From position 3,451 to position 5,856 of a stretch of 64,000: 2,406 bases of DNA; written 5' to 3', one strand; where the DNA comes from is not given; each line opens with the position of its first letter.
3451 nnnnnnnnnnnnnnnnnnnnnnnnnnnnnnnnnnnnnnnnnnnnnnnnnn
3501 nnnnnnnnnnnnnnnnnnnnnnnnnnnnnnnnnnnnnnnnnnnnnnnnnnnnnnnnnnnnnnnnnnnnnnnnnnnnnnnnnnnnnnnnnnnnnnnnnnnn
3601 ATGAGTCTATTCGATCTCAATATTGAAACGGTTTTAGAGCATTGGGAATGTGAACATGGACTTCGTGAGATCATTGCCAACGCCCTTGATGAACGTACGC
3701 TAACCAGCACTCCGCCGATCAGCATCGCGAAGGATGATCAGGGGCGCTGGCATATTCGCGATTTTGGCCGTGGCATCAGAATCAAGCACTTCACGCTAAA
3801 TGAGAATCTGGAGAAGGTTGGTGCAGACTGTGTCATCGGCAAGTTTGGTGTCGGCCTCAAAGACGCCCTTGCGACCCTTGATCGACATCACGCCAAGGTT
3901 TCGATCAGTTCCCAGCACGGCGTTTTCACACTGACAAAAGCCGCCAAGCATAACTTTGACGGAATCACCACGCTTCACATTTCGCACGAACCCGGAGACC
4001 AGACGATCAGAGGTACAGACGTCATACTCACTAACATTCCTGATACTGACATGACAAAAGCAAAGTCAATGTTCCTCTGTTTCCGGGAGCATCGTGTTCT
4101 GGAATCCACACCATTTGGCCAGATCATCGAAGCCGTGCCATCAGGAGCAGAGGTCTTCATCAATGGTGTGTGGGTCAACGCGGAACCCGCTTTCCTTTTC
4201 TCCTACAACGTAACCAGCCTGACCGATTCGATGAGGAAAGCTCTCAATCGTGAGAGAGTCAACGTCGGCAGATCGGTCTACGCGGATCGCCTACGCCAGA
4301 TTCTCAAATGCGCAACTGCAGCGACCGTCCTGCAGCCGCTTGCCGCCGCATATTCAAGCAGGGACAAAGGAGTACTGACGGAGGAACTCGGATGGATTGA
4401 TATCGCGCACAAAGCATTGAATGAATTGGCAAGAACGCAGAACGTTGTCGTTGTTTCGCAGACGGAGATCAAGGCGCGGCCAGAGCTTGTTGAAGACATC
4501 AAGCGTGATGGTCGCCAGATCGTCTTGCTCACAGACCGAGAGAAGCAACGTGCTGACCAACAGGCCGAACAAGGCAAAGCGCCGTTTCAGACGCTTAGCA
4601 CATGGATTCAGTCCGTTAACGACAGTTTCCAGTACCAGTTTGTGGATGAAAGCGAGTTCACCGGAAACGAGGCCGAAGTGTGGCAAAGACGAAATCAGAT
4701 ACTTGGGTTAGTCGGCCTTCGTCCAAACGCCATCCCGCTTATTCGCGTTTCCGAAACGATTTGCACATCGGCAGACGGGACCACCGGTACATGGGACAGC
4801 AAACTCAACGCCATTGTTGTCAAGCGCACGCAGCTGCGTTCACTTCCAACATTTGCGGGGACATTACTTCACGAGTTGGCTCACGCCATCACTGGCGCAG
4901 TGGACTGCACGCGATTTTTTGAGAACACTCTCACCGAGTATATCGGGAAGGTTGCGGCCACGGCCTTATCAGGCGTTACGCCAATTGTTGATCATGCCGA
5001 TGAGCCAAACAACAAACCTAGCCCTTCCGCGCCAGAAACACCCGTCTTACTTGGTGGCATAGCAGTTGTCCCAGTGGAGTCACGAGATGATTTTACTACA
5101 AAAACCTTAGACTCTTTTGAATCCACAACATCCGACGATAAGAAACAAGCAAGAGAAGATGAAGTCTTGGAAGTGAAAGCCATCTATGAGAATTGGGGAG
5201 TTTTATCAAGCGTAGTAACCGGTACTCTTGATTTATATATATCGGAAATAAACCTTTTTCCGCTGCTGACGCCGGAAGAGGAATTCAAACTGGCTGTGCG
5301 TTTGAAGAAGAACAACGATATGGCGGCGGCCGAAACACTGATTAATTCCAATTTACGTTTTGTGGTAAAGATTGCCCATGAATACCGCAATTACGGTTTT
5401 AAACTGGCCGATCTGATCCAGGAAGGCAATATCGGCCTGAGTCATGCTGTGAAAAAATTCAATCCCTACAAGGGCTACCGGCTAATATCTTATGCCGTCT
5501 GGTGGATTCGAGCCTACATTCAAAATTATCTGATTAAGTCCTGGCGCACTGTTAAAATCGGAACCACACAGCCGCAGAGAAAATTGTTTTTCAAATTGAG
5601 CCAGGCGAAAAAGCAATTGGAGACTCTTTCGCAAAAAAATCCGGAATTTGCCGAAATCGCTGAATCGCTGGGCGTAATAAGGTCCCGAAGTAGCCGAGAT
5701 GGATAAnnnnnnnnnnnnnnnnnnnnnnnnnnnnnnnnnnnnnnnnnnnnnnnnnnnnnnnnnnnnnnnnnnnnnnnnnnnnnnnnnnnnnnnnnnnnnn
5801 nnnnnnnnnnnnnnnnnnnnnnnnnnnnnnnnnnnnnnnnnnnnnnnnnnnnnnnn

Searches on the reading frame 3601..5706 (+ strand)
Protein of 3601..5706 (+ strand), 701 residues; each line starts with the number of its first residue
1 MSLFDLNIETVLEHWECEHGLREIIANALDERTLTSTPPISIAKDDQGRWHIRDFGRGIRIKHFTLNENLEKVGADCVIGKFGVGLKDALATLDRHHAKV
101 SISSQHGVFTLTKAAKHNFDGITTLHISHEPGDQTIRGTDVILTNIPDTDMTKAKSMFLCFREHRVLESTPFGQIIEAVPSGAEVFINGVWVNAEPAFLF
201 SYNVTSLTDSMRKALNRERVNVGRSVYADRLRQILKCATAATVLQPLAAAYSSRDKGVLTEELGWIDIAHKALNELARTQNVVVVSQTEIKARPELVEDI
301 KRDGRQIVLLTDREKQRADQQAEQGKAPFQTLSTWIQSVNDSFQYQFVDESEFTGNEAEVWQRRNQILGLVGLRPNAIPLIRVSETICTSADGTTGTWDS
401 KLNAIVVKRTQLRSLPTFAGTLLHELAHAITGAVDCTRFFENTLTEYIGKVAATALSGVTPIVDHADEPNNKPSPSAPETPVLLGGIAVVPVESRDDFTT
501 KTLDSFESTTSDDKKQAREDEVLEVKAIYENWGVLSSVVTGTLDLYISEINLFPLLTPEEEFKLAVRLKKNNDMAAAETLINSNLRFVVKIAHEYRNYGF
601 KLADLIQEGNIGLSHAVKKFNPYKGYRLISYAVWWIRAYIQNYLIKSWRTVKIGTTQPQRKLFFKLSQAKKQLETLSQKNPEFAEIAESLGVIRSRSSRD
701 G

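Call 3: search_protein_families(library=pfam, proteins=[window:3601-5703:+], max_evalue=0.01)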
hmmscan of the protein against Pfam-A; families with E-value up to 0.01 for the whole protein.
window:3601-5703:+ (701 aa): 3 families
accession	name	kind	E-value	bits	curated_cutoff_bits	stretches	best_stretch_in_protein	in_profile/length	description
PF04542.20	Sigma70_r2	-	1.7e-15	57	24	1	580-650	1-71/71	Sigma-70 region 2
PF00140.25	Sigma70_r1_2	-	7.9e-08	32.6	22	1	543-571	3-31/34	Sigma-70 factor, region 1.2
PF02518.31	HATPase_c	-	0.00067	20.5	26.4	1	19-107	8-98/111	Histidine kinase-, DNA gyrase B-, and HSP90-like ATPase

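Call 4: search_protein_families(library=padloc, proteins=[window:3601-5703:+], max_evalue=1)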
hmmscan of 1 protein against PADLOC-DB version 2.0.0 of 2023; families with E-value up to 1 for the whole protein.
window:3601-5703:+ (701 aa): 1 family
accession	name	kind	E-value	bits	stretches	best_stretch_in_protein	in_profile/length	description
PDLC02203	MzaA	-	9.9e-19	65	1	556-643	412-497/683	-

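Call 5: search_protein_families(library=ncbifam, proteins=[window:3601-5703:+], max_evalue=0.1)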
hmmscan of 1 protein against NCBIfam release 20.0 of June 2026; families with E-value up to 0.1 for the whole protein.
window:3601-5703:+ (701 aa): 48 families (the best 25 are shown)
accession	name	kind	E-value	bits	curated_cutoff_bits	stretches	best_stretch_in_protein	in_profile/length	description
TIGR02392.1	rpoH_proteo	equivalog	4.1e-63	213.6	323.1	1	542-694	2-153/270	RNA polymerase sigma factor RpoH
NF005143.0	PRK06596.1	subfamily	1.1e-62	212.2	241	1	538-694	11-165/285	RNA polymerase factor sigma-32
NF004207.0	PRK05657.1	equivalog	2.8e-39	135.4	394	1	501-691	20-203/329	RNA polymerase sigma factor RpoS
TIGR02394.1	rpoS_proteo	equivalog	5.1e-37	127.9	378.7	1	539-690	11-159/285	RNA polymerase sigma factor RpoS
NF005693.0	PRK07500.1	equivalog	1e-36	126.6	315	1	554-693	19-161/289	RNA polymerase factor sigma-32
TIGR02997.1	Sig70-cyanoRpoD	subfamily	1.9e-30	106.2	384.5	1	575-692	74-189/298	RNA polymerase sigma factor, RpoD/SigA family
NF006666.0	PRK09210.1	equivalog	1.7e-29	103.3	572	1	516-692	73-247/370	RNA polymerase sigma factor RpoD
TIGR02393.1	RpoD_Cterm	equivalog_domain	5.3e-26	91.7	354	1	576-692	1-115/238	RNA polymerase sigma factor RpoD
NF005785.0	PRK07598.1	equivalog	1.3e-25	90.1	554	1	573-692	173-290/415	RNA polymerase sigma factor SigC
NF005643.0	PRK07406.1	equivalog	5.7e-25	88.2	500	1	574-690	159-273/397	RNA polymerase sigma factor RpoD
NF004208.0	PRK05658.1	equivalog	4.4e-24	85.4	555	1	574-691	391-506/631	RNA polymerase sigma factor RpoD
NF041931.2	MzaA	equivalog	7.9e-24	84.5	800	1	566-691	466-589/726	MZA anti-phage system associated sigma-70 family RNA polymerase sigma factor MzaA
NF004565.0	PRK05901.2-3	equivalog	1.4e-23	83.5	484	1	555-654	231-332/501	RNA polymerase sigma factor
NF005642.0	PRK07405.1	subfamily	5.2e-23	81.7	524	1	573-692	80-197/318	RNA polymerase sigma factor SigD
NF004562.0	PRK05901.1-4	equivalog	1.1e-22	80.2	779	1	561-696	299-435/571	RNA polymerase sigma factor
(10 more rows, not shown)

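Call 12: find_encoding_contigs(protein=window:3601-5706:+, flank=10000, max_places=6)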
Protein window:3601-5706:+ (701 aa): no gene with exactly this product is on record in the collection.

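Call 77: search_protein_representatives(protein=window:3601-5703:+)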
Query: 701 residues. Proteins with E-value up to 0.001 (for the whole library): 60357; up to 1e-10: 31097; up to 1e-30: 986. The best 150 are listed.
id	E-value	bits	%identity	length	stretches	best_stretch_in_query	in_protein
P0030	1.1e-196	671.9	64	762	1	1-479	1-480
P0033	1.2e-183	628.8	43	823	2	3-457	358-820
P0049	1.5e-140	486.4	49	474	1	2-457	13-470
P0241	6.2e-136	471.2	49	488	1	3-459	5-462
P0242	4.4e-135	468.4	49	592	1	3-456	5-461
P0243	6.2e-130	451.4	50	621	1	3-461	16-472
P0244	1.0e-117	411.0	45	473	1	3-457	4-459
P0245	3.9e-112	392.6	43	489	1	4-457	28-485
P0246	1.7e-109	383.8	45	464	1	4-453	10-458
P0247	1.4e-108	380.8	46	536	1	2-465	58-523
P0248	4.4e-108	379.1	43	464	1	2-456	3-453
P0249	1.8e-107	377.2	45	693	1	2-454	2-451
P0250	6.2e-107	375.4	42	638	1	3-455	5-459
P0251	3.2e-106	373.0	36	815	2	3-456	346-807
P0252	9.0e-106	371.5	41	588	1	3-460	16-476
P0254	3.4e-105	369.6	42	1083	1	3-457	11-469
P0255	3.8e-105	369.4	41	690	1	3-458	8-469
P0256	4.3e-105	369.3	43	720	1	2-471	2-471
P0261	6.2e-103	362.1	40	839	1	2-478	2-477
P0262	7.6e-103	361.8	43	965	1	2-457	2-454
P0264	1.9e-102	360.5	39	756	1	3-466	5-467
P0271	6.3e-99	348.9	40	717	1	3-463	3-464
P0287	1.5e-92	327.8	40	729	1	3-458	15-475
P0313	6.2e-85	302.7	38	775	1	2-453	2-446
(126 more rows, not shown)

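Call 78: search_protein_families(library=pfam, proteins=[P0254, P0262, P0261, P0313, P0264, P0287, P0256, P0271, P0249, P0255], max_evalue=0.001)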
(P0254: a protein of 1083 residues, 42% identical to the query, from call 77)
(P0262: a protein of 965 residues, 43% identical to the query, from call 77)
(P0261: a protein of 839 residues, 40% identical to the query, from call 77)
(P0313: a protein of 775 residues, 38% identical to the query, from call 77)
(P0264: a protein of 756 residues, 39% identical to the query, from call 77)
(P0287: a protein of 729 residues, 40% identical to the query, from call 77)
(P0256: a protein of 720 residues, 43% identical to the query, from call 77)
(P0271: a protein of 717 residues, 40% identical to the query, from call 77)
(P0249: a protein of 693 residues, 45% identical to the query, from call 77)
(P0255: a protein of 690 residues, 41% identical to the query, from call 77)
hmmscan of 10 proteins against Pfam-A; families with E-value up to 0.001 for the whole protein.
P0254 (1083 aa): 15 families
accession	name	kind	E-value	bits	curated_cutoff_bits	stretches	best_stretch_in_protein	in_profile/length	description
PF00515.34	TPR_1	-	1.6e-45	151.5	27.8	4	562-595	1-34/34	Tetratricopeptide repeat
PF07719.23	TPR_2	-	4.7e-41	135.9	27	4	562-594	1-33/34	Tetratricopeptide repeat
PF13414.12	TPR_11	-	6.9e-36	122.1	26.8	4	573-606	5-38/42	TPR repeat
PF13181.12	TPR_8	-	2.7e-33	111.7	25.7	2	562-593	1-32/34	Tetratricopeptide repeat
PF13432.12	TPR_16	-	1.1e-21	77.4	32.7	3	498-562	1-65/65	Tetratricopeptide repeat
PF13431.12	TPR_17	-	7.6e-21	73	24.4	1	551-583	2-34/34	Tetratricopeptide repeat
PF13371.12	TPR_9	-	8.9e-18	64.5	35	1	548-594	15-61/73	Tetratricopeptide repeat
PF13424.12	TPR_12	-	2.3e-16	60.2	30.1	1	889-939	17-74/77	Tetratricopeptide repeat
PF13428.12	TPR_14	-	1.4e-13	50.5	23.5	0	564-603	3-42/44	Tetratricopeptide repeat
PF13174.12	TPR_6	-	9.8e-10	38.9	26.3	0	565-593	3-31/33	Tetratricopeptide repeat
PF14559.12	TPR_19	-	1.4e-07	32.2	25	0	891-947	7-62/68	Tetratricopeptide repeat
PF12895.13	ANAPC3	-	2.9e-05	24.7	27.2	0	554-588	15-49/82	Anaphase-promoting complex, cyclosome, subunit 3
PF13589.12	HATPase_c_3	-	4.3e-05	24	25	1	26-125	4-106/137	Histidine kinase-, DNA gyrase B-, and HSP90-like ATPase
PF13176.12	TPR_7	-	6.5e-05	23.1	27.9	0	913-939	3-28/36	Tetratricopeptide repeat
PF03704.23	BTAD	-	0.00074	20.3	22.1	0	540-592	74-126/146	Bacterial transcriptional activator domain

P0262 (965 aa): 4 families
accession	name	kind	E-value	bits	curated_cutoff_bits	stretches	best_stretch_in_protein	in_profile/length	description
PF13306.12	LRR_5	-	2.1e-42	144.5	27.7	2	831-928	14-110/127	BspA type Leucine rich repeat region (6 copies)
PF13855.12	LRR_8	-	1.5e-10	41.1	27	0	884-931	13-61/61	Leucine rich repeat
PF13589.12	HATPase_c_3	-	4.6e-05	23.9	25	1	19-93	5-85/137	Histidine kinase-, DNA gyrase B-, and HSP90-like ATPase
PF12799.13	LRR_4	-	0.00032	21.3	27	0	897-924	2-28/44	Leucine Rich repeats (2 copies)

P0261 (839 aa): 1 family
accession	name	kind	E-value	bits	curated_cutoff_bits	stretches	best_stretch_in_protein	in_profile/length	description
PF08939.15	Bles03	-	1.8e-18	67.8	23.1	1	717-803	162-253/255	Basophilic leukemia-expressed protein Bles03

P0313 (775 aa): 0 families

P0264 (756 aa): 3 families
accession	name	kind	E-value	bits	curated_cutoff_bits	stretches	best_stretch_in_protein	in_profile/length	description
PF08238.18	Sel1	-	2.2e-58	193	30.7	6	645-678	3-36/36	Sel1 repeat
PF23310.1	TPR_27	-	2.2e-05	24.5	27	0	562-617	19-71/110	Plant tetratrico peptide repeats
PF02518.31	HATPase_c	-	0.00051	20.9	26.4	0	20-109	7-97/111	Histidine kinase-, DNA gyrase B-, and HSP90-like ATPase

P0287 (729 aa): 0 families

P0256 (720 aa): 2 families
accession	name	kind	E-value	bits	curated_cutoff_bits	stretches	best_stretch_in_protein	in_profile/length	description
PF08238.18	Sel1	-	1.7e-19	69.9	30.7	2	498-530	3-35/36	Sel1 repeat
PF20573.4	DUF6782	-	0.00014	21.7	27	1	386-449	57-118/241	Putative metallopeptidase family (DUF6782)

P0271 (717 aa): 14 families
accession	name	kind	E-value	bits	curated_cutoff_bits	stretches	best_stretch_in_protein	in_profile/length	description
PF07719.23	TPR_2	-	3.6e-16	58.3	27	1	525-558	1-34/34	Tetratricopeptide repeat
PF00515.34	TPR_1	-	9.5e-14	51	27.8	0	528-558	4-34/34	Tetratricopeptide repeat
PF14559.12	TPR_19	-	5.2e-12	46.3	25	1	638-702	2-66/68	Tetratricopeptide repeat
PF13431.12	TPR_17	-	3e-11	43.1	24.4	0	514-546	2-34/34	Tetratricopeptide repeat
PF13432.12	TPR_16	-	1.4e-10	41.9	32.7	1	531-580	3-52/65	Tetratricopeptide repeat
PF12895.13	ANAPC3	-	1.6e-09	38.3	27.2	1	507-580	5-77/82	Anaphase-promoting complex, cyclosome, subunit 3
PF13428.12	TPR_14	-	3.8e-09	36.8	23.5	0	537-567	13-43/44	Tetratricopeptide repeat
PF13424.12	TPR_12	-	4.3e-09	36.9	30.1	0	557-620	8-72/77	Tetratricopeptide repeat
PF13181.12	TPR_8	-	2.3e-08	34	25.7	0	526-558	2-34/34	Tetratricopeptide repeat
PF12569.14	NatA_aux_su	-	6.4e-07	29.1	33.3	0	621-690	185-255/515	N-terminal acetyltransferase A, auxiliary subunit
PF07720.18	TPR_3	-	8.4e-07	29.4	20.7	1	525-547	1-23/34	Tetratricopeptide repeat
PF13414.12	TPR_11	-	4.5e-05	23.5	26.8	0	536-572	5-41/42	TPR repeat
PF13371.12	TPR_9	-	0.00016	22.1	35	0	609-667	11-69/73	Tetratricopeptide repeat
PF04781.17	DUF627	-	0.00075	19.9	27.6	0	533-575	3-48/108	Protein of unknown function (DUF627)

P0249 (693 aa): 2 families
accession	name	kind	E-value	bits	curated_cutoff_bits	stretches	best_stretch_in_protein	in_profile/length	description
PF13589.12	HATPase_c_3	-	4e-05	24.1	25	1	19-94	5-86/137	Histidine kinase-, DNA gyrase B-, and HSP90-like ATPase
PF02518.31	HATPase_c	-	0.00072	20.4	26.4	0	17-105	6-97/111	Histidine kinase-, DNA gyrase B-, and HSP90-like ATPase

P0255 (690 aa): 2 families
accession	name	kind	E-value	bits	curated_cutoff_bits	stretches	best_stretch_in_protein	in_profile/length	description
PF13589.12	HATPase_c_3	-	0.00038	20.9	25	1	23-102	4-87/137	Histidine kinase-, DNA gyrase B-, and HSP90-like ATPase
PF02518.31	HATPase_c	-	0.00059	20.7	26.4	0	21-108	5-93/111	Histidine kinase-, DNA gyrase B-, and HSP90-like ATPase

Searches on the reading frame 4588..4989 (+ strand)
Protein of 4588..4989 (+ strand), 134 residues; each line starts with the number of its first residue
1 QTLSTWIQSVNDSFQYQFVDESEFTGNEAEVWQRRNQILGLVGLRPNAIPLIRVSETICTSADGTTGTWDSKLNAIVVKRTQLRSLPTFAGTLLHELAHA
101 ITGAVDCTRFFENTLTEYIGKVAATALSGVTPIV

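Call 64: predict_structure(alignment_id=A5)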
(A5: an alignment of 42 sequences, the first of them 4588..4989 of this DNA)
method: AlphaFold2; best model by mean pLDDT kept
length: 134 residues; sequences in the alignment: 42
mean_pLDDT: 88.3   pTM: 0.82
mean pLDDT of the five models: 88.3, 87.9, 87.6, 87.6, 86.6
residues with pLDDT >= 90: 90; 70-90: 24; 50-70: 20; < 50: 0
segments of 3 or more residues with pLDDT < 50: none
pLDDT, mean of each block of 10 residues (from residue 1): 65 83 98 96 87 89 80 95 98 96 89 95 91 55
secondary structure, 60 per line:
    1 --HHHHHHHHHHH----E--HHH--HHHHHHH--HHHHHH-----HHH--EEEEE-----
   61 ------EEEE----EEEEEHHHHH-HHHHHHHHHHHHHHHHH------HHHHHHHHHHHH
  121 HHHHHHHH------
elements in order: H3-13 H26-32 H35-40 E51-55 E67-70 E75-79 H80-84 H86-102 H109-128

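Call 66: fold_search(model_id=the predicted structure, library=pdb)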
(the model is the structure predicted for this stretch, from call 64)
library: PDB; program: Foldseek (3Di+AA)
matches with E <= 10: 72; with E <= 0.001: 0
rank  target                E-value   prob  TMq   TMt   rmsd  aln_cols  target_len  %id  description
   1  4qhi_D                4.4e-02  0.98  0.46  0.55   6.8       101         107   16  Crystal structure of Methanocaldococcus jannaschii selecase mutant R36W (released 2014-07-16)
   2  4jiu                  5.0e-02  0.95  0.40  0.49   6.6       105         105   16  Crystal structure of the metallopeptidase zymogen of Pyrococcus abyssi abylysin (released 2013-06-12)
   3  3c37_A                6.0e-02  0.77  0.42  0.27  13.2       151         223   15  X-ray structure of the putative Zn-dependent peptidase Q74D82 at the resolution 1.7 A. Northeast Structural Genomics C (released 2008-02-12)
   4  4qhi_B                7.6e-02  0.92  0.43  0.51   7.1       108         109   18  Crystal structure of Methanocaldococcus jannaschii selecase mutant R36W (released 2014-07-16)
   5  4qhi_A                8.1e-02  0.87  0.39  0.46   6.9       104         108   17  Crystal structure of Methanocaldococcus jannaschii selecase mutant R36W (released 2014-07-16)
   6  8exs_A                9.7e-02  0.72  0.41  0.13   8.1       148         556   16  Cryo-EM structure of S. aureus BlaR1 F284A mutant (released 2023-01-11)
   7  4jix_A                1.2e-01  0.85  0.43  0.49   8.2       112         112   16  Crystal structure of the metallopeptidase zymogen of Methanocaldococcus jannaschii jannalysin (released 2013-06-12)
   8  3c37_B                1.2e-01  0.63  0.41  0.27  12.8       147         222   16  X-ray structure of the putative Zn-dependent peptidase Q74D82 at the resolution 1.7 A. Northeast Structural Genomics C (released 2008-02-12)
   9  4qhi_C                1.3e-01  0.69  0.36  0.42   7.1       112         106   15  Crystal structure of Methanocaldococcus jannaschii selecase mutant R36W (released 2014-07-16)
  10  4jix_B                1.5e-01  0.90  0.44  0.54   6.3       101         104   17  Crystal structure of the metallopeptidase zymogen of Methanocaldococcus jannaschii jannalysin (released 2013-06-12)
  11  4qhg                  1.8e-01  0.66  0.36  0.43   6.4       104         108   14  Crystal structure of Methanocaldococcus jannaschii dimeric selecase (released 2014-07-16)
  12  4qhf                  1.9e-01  0.72  0.38  0.44   6.7       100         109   18  Crystal structure of Methanocaldococcus jannaschii monomeric selecase (released 2014-07-16)
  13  4qhj_A                2.0e-01  0.60  0.34  0.40   8.7       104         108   14  Crystal structure of Methanocaldococcus jannaschii selecase mutant I100F+H107F (released 2014-07-16)
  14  8sln_A                2.3e-01  0.51  0.34  0.22  10.8       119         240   13  Crystal structure of Deinococcus geothermalis PprI complexed with ssDNA (released 2024-03-13)
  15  4gaa_B                2.4e-01  0.66  0.41  0.12   5.2       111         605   20  Structure of Leukotriene A4 hydrolase from Xenopus laevis complexed with inhibitor bestatin (released 2013-06-12)
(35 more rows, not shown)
